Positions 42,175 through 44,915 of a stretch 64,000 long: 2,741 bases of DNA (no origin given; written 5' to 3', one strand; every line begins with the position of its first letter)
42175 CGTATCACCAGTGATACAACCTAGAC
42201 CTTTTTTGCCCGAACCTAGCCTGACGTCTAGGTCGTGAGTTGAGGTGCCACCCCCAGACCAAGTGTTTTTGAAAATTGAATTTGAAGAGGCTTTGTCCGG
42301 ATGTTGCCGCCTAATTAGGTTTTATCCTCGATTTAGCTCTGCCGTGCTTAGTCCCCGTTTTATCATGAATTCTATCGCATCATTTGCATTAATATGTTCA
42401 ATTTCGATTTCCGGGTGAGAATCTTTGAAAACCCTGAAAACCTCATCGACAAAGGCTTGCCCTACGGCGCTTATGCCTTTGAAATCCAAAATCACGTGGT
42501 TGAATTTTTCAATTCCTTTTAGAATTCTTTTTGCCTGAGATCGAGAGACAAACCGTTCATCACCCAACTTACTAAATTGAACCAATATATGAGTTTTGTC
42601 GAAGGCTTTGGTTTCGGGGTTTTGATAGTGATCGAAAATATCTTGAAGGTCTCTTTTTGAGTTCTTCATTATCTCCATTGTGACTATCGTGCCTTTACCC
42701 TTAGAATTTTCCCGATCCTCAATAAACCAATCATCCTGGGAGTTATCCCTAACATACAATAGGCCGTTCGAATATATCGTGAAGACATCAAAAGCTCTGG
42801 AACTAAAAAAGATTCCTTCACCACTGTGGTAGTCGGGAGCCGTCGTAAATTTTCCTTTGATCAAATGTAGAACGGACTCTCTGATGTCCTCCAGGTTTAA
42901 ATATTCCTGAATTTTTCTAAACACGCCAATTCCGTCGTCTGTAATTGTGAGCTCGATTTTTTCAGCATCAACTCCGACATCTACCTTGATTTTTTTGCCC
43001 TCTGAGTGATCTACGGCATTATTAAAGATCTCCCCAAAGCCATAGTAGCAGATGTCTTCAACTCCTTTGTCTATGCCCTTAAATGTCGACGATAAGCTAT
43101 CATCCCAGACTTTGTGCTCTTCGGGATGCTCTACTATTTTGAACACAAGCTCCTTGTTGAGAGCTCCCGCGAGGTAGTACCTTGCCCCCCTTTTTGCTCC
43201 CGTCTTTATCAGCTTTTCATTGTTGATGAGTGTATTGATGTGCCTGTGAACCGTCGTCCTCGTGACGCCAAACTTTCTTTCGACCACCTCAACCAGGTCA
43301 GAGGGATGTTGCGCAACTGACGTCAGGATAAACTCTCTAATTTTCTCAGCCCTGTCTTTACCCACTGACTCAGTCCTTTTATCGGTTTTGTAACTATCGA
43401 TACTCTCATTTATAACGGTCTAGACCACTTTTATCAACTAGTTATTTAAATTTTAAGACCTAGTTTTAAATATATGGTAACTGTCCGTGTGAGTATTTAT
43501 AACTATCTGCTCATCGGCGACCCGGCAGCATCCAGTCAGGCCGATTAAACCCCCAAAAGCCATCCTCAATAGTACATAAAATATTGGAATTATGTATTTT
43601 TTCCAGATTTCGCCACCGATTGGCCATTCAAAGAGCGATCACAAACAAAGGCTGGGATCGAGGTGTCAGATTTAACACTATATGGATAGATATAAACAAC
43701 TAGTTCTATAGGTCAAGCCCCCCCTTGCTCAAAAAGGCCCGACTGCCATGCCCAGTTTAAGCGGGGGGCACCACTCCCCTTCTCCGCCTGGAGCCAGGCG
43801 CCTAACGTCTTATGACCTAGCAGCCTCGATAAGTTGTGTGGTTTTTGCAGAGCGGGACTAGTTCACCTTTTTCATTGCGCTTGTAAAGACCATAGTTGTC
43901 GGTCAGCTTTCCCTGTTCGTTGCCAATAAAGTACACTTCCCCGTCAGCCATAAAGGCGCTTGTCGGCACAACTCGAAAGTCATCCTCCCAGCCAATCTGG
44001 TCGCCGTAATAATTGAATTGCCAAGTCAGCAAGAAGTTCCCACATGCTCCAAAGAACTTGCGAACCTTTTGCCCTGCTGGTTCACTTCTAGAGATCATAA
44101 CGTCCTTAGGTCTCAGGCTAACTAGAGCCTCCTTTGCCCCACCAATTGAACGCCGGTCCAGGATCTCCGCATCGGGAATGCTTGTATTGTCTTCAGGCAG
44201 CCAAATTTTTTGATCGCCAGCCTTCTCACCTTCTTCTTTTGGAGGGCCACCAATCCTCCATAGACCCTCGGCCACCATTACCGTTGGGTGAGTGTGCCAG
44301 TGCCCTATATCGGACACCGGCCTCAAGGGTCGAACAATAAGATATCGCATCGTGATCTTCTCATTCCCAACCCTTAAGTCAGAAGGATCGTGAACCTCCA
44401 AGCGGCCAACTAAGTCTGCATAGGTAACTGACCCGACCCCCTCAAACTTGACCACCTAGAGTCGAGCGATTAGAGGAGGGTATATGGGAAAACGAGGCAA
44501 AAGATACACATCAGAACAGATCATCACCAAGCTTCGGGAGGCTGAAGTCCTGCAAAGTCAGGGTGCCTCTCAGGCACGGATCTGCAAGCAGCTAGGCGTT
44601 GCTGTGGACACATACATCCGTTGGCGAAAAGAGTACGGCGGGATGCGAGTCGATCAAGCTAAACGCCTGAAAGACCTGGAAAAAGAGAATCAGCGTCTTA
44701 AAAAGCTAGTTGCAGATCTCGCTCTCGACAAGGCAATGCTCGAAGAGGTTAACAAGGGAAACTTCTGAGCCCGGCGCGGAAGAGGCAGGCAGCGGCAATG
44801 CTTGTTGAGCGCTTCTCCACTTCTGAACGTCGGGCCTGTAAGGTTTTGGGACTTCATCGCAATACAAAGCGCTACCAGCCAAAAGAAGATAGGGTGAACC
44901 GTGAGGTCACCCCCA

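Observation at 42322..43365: Stand-alone HTH + GHKL ATPase + STAS-like DUF4325 fusion at the island edge: candidate undescribed single-gene module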

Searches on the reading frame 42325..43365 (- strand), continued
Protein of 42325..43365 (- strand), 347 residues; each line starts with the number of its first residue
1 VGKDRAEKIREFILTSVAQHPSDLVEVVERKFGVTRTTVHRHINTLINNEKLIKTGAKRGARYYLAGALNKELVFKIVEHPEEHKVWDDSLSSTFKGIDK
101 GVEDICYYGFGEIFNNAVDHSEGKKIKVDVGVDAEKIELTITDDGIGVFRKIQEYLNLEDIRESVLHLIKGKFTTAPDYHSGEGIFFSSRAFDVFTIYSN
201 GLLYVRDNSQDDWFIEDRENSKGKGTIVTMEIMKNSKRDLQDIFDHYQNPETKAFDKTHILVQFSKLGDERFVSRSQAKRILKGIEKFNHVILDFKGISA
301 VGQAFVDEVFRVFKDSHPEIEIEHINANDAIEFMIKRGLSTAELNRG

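Call 95: search_protein_families(library=pfam, proteins=[P0136, P0185, P0216, P0218, P0223, P0198, P0205, P0211, P0178, P0265], max_evalue=0.001)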
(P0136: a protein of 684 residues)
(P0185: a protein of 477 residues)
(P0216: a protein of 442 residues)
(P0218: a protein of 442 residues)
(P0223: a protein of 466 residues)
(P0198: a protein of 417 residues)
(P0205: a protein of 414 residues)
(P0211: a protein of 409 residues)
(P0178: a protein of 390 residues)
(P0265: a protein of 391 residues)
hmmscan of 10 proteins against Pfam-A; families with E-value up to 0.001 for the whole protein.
P0136 (684 aa): 3 families
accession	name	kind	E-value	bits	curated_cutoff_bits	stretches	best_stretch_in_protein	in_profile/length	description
PF14213.11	DUF4325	-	1.4e-12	47.5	23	1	603-655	1-61/64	STAS-like domain of unknown function (DUF4325)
PF05593.20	RHS_repeat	-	1.2e-05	26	22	0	163-198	2-36/38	RHS Repeat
PF13581.12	HATPase_c_2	-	0.0002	21.8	27.4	1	433-522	34-114/127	Histidine kinase-like ATPase domain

P0185 (477 aa): 8 families
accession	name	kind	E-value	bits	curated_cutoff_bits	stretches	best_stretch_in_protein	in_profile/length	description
PF14213.11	DUF4325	-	1.4e-16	60.4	23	1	276-331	1-64/64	STAS-like domain of unknown function (DUF4325)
PF13581.12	HATPase_c_2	-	3.1e-06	27.6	27.4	1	95-199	22-117/127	Histidine kinase-like ATPase domain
PF13412.12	HTH_24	-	7e-06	26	21.9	1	12-52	8-48/48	Winged helix-turn-helix DNA-binding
PF02518.31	HATPase_c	-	2.2e-05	25.3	26.4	1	109-150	10-52/111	Histidine kinase-, DNA gyrase B-, and HSP90-like ATPase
PF13545.12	HTH_Crp_2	-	0.00031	21.1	27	0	28-56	29-57/70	Crp-like helix-turn-helix domain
PF01022.26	HTH_5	-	0.00033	20.9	22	1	7-52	2-46/47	Bacterial regulatory protein, arsR family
PF08279.18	HTH_11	-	0.00053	20.3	25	0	11-57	4-50/55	HTH domain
PF22168.2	DIP2311-like_C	-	0.00095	19.9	27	0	30-64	28-62/63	Transcriptional regulator DIP2311-like, C-terminal domain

P0216 (442 aa): 4 families
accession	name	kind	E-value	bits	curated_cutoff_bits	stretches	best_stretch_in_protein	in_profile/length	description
PF14213.11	DUF4325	-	1.2e-12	47.8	23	1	275-327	1-61/64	STAS-like domain of unknown function (DUF4325)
PF13581.12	HATPase_c_2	-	1.1e-08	35.6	27.4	1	102-198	27-114/127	Histidine kinase-like ATPase domain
PF02518.31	HATPase_c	-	6.3e-07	30.2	26.4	1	106-229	5-105/111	Histidine kinase-, DNA gyrase B-, and HSP90-like ATPase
PF12802.13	MarR_2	-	0.00011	22.8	27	1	26-56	22-52/61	MarR family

P0218 (442 aa): 3 families
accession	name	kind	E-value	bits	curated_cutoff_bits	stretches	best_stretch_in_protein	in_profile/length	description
PF14213.11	DUF4325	-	2.4e-13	50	23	1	280-333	2-63/64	STAS-like domain of unknown function (DUF4325)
PF13581.12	HATPase_c_2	-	1.8e-08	34.9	27.4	1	111-199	35-114/127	Histidine kinase-like ATPase domain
PF02518.31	HATPase_c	-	3.4e-08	34.3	26.4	1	110-233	8-107/111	Histidine kinase-, DNA gyrase B-, and HSP90-like ATPase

P0223 (466 aa): 3 families
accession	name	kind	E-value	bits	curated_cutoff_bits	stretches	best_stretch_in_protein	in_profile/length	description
PF14213.11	DUF4325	-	2.7e-13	49.8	23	1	286-341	1-64/64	STAS-like domain of unknown function (DUF4325)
PF13581.12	HATPase_c_2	-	0.00046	20.6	27.4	1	81-198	25-116/127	Histidine kinase-like ATPase domain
PF12802.13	MarR_2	-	0.00053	20.5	27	0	20-54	17-52/61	MarR family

P0198 (417 aa): 3 families
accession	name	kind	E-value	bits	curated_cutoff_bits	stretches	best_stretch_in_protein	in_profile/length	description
PF14213.11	DUF4325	-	1.6e-14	53.8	23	1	282-336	1-63/64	STAS-like domain of unknown function (DUF4325)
PF13581.12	HATPase_c_2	-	7.8e-07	29.6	27.4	1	99-201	21-114/127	Histidine kinase-like ATPase domain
PF02518.31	HATPase_c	-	3e-05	24.9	26.4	1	114-168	10-56/111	Histidine kinase-, DNA gyrase B-, and HSP90-like ATPase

P0205 (414 aa): 6 families
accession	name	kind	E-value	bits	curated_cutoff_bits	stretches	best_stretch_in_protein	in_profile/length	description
PF14213.11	DUF4325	-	1.4e-12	47.6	23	1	279-333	1-63/64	STAS-like domain of unknown function (DUF4325)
PF12802.13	MarR_2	-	6e-06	26.8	27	1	15-63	8-60/61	MarR family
PF13581.12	HATPase_c_2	-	8.2e-06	26.3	27.4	1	103-200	26-114/127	Histidine kinase-like ATPase domain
PF02518.31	HATPase_c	-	8.9e-06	26.6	26.4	1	113-237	10-109/111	Histidine kinase-, DNA gyrase B-, and HSP90-like ATPase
PF13518.12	HTH_28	-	8.4e-05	23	25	1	14-65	2-50/52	Helix-turn-helix domain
PF13384.12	HTH_23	-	0.00047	20.3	24.6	1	13-54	6-45/50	Homeodomain-like domain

P0211 (409 aa): 5 families
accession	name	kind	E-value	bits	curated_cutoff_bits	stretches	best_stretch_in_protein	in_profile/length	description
PF14213.11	DUF4325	-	1.5e-17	63.5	23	1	341-395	1-63/64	STAS-like domain of unknown function (DUF4325)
PF13581.12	HATPase_c_2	-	1.6e-07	31.8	27.4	1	160-262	22-115/127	Histidine kinase-like ATPase domain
PF12802.13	MarR_2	-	3.7e-05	24.2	27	1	80-118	13-52/61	MarR family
PF12840.13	HTH_20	-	0.00013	22.3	27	1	83-117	19-49/51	Helix-turn-helix domain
PF13545.12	HTH_Crp_2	-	0.00025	21.4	27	1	96-133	32-68/70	Crp-like helix-turn-helix domain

P0178 (390 aa): 4 families
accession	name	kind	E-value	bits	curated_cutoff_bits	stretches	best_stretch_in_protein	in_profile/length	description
PF14213.11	DUF4325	-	1.1e-16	60.7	23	1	295-349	1-63/64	STAS-like domain of unknown function (DUF4325)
PF13581.12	HATPase_c_2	-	8.9e-07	29.4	27.4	1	92-217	15-114/127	Histidine kinase-like ATPase domain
PF02518.31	HATPase_c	-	8.5e-06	26.6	26.4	1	130-214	10-85/111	Histidine kinase-, DNA gyrase B-, and HSP90-like ATPase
PF12802.13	MarR_2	-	4.6e-05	23.9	27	1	40-82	17-59/61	MarR family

P0265 (391 aa): 3 families
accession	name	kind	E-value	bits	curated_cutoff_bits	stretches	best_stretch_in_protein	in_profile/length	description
PF14213.11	DUF4325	-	2.1e-13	50.2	23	1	261-315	1-63/64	STAS-like domain of unknown function (DUF4325)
PF13581.12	HATPase_c_2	-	7.4e-08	32.9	27.4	1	82-182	23-114/127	Histidine kinase-like ATPase domain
PF02518.31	HATPase_c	-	9.7e-06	26.4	26.4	1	91-217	6-109/111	Histidine kinase-, DNA gyrase B-, and HSP90-like ATPase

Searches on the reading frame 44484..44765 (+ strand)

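Call 25: search_protein_families(library=pfam, proteins=[window:44484-44765:+], max_evalue=0.001)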
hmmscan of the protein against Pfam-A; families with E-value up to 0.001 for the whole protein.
window:44484-44765:+ (94 aa): 3 families
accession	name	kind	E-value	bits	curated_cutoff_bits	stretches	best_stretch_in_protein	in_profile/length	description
PF01527.26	HTH_Tnp_1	-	2.8e-17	63.1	24.1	1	4-77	3-75/75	Transposase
PF13384.12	HTH_23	-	4.6e-05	23.5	24.6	1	26-52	16-44/50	Homeodomain-like domain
PF13551.12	HTH_29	-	0.00078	19.9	28.1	0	25-74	9-55/64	Winged helix-turn helix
